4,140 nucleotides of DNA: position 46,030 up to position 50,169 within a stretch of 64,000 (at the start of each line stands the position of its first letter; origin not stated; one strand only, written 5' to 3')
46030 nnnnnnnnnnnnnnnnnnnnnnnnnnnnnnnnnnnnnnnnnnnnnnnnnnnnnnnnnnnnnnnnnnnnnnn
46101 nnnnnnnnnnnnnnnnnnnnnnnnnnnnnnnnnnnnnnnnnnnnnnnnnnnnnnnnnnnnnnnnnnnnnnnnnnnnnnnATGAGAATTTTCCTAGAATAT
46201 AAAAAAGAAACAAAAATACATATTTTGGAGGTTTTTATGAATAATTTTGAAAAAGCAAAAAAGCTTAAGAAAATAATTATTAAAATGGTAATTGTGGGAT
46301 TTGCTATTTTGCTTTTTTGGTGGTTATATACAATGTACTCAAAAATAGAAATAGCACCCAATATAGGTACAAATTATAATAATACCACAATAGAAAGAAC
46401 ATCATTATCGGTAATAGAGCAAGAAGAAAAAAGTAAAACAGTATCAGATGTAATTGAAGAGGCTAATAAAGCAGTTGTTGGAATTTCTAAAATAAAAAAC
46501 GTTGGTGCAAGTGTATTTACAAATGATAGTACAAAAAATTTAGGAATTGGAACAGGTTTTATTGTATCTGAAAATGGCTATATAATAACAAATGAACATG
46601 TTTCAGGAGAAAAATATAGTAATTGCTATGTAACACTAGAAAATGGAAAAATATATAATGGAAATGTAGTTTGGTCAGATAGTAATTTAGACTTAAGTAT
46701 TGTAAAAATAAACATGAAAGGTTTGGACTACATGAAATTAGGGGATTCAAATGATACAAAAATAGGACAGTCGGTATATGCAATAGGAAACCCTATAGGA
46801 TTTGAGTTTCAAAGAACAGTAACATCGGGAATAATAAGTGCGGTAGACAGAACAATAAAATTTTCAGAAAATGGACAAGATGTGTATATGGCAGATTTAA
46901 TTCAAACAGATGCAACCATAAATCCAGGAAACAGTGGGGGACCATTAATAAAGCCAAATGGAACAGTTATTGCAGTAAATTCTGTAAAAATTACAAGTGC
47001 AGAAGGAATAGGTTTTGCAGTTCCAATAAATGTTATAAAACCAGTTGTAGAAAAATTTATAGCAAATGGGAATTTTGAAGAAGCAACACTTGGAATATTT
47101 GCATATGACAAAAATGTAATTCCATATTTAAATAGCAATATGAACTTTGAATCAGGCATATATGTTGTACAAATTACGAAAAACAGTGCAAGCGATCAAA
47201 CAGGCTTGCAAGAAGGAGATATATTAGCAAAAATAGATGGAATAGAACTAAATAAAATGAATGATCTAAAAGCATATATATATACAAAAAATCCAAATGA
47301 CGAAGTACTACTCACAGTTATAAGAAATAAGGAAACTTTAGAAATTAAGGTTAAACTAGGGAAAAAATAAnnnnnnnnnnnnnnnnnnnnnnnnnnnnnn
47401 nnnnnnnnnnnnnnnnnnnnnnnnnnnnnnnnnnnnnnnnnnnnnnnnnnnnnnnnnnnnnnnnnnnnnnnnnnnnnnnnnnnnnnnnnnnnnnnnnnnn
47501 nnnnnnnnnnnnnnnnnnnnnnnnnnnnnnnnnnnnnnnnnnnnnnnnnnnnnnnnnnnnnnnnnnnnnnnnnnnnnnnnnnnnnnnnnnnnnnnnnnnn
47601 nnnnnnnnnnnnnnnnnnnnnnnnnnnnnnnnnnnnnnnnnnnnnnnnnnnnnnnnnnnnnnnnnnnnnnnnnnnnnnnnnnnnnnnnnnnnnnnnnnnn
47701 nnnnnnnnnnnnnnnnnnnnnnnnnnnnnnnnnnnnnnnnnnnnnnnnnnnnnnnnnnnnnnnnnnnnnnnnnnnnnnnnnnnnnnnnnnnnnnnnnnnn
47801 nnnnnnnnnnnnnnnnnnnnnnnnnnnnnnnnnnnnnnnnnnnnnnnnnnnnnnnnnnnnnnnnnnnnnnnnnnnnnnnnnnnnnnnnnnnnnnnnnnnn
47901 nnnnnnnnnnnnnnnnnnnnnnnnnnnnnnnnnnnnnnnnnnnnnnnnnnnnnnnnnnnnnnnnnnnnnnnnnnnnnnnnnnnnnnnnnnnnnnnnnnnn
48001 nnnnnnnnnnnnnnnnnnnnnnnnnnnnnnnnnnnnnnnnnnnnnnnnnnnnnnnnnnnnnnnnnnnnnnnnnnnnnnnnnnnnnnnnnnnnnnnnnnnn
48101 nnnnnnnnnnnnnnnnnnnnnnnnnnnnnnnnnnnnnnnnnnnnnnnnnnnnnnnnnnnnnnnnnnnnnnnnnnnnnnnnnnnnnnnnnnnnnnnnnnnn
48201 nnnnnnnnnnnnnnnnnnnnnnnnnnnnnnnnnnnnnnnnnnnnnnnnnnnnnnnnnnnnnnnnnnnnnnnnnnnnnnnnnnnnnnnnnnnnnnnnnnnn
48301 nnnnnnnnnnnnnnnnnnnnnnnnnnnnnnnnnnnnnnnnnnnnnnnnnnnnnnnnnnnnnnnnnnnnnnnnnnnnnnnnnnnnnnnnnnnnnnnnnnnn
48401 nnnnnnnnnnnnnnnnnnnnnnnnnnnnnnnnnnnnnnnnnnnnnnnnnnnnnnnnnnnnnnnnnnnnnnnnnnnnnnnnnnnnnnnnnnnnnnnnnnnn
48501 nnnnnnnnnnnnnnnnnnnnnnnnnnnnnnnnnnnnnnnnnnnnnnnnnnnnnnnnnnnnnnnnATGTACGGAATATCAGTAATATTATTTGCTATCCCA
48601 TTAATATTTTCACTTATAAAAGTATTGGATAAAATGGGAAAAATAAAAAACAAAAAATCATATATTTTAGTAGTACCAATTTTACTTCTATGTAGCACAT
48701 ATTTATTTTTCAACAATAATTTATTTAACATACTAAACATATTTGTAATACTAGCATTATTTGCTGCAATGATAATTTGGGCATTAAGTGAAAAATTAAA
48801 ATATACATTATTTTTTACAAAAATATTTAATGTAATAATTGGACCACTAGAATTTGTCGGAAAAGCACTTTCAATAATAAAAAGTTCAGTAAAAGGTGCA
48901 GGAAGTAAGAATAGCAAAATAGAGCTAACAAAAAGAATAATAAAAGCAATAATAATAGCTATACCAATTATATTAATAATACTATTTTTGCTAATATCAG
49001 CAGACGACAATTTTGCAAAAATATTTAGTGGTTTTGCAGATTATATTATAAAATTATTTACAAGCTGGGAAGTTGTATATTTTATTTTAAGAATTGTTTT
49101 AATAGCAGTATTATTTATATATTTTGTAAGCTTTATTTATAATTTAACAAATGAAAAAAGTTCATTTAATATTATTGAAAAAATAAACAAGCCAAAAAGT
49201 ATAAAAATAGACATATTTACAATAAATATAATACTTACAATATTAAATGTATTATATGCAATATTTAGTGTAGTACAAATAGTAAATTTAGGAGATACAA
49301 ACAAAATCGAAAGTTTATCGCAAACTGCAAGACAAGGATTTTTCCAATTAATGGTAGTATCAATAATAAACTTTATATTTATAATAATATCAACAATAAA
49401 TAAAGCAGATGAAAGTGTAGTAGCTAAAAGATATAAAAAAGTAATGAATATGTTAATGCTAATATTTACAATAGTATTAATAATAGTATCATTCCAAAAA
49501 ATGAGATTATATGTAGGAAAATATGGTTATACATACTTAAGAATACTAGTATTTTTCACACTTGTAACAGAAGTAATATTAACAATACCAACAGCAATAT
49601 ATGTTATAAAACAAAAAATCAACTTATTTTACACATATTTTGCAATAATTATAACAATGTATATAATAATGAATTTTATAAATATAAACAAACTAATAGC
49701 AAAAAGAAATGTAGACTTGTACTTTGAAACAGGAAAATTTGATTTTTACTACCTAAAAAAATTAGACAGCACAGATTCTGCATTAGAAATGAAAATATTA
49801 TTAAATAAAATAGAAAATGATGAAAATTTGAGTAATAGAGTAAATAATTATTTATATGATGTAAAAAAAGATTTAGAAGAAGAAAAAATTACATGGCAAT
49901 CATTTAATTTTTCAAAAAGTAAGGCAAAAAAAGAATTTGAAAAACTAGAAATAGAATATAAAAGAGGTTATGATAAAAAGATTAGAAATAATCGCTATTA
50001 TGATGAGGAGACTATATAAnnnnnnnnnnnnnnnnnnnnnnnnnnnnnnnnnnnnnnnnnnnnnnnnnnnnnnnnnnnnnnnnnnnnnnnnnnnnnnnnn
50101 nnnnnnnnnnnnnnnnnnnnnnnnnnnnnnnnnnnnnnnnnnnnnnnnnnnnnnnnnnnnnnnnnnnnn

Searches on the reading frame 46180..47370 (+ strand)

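Call 10: search_protein_families(library=pfam, proteins=[window:46180-47370:+], max_evalue=0.001)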
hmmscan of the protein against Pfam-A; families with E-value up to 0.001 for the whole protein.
window:46180-47370:+ (396 aa): 5 families
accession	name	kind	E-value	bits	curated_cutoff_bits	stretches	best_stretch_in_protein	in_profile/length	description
PF13365.12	Trypsin_2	-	6.3e-31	108.5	27.6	1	124-266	1-144/144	Trypsin-like peptidase domain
PF00089.32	Trypsin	-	7e-17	62.4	20.6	1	123-289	26-219/220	Trypsin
PF13180.12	PDZ_2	-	7e-16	58.7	27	1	324-393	11-80/80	PDZ domain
PF00595.29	PDZ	-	8.1e-10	39.4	23.2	1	324-380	24-80/81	PDZ domain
PF17820.7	PDZ_6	-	5e-08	33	27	1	329-382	2-54/54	PDZ domain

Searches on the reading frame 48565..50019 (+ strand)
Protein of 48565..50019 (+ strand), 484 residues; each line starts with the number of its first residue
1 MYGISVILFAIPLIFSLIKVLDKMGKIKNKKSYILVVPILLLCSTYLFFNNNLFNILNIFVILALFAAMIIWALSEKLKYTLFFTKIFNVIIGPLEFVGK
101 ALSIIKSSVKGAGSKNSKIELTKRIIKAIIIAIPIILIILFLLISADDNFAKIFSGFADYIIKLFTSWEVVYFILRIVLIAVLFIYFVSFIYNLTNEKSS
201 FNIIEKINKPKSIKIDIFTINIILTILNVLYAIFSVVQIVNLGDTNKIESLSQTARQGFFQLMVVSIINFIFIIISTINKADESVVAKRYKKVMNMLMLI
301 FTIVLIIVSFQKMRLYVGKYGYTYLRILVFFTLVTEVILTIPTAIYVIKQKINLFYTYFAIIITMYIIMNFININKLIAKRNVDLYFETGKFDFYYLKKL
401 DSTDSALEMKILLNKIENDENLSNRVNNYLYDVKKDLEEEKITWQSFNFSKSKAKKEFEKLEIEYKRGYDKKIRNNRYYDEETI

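Call 10: search_protein_families(library=pfam, proteins=[window:48565-50019:+], max_evalue=0.001)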
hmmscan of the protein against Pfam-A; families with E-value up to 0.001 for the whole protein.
window:48565-50019:+ (484 aa): 1 family
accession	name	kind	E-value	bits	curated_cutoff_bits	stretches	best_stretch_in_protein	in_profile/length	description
PF13687.11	DUF4153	-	1.4e-61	209.2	27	1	37-407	2-368/373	Domain of unknown function (DUF4153)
